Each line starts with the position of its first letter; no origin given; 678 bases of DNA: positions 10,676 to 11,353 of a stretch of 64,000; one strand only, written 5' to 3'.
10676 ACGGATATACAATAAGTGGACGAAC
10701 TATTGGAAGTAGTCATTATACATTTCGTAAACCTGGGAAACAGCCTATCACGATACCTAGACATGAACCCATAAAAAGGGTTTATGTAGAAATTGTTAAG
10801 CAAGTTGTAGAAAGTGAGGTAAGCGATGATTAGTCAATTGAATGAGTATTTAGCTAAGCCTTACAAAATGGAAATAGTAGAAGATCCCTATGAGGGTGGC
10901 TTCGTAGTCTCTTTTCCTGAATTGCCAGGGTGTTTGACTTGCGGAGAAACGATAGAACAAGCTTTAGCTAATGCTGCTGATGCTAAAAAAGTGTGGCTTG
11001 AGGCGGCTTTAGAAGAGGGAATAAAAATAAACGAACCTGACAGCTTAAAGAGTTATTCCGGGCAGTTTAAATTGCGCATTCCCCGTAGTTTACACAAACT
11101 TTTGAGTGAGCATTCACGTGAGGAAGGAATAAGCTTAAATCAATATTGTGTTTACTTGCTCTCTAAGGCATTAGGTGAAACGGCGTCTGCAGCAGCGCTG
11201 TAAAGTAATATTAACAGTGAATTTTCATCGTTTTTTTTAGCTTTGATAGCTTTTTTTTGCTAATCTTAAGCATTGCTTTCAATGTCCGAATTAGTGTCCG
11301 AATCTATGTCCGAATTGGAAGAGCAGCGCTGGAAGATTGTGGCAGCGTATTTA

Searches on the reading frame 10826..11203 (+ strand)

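Call 6: search_protein_families(library=pfam, proteins=[window:10826-11203:+], max_evalue=0.001)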
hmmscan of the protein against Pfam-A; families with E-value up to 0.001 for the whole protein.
window:10826-11203:+ (125 aa): 2 families
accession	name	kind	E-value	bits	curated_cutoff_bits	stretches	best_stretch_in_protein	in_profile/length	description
PF15919.11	HicB_lk_antitox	-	3.4e-13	50.3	27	1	22-78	9-65/123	HicB_like antitoxin of bacterial toxin-antitoxin system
PF05534.18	HicB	-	1.1e-11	44.9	21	1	64-112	3-51/51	HicB family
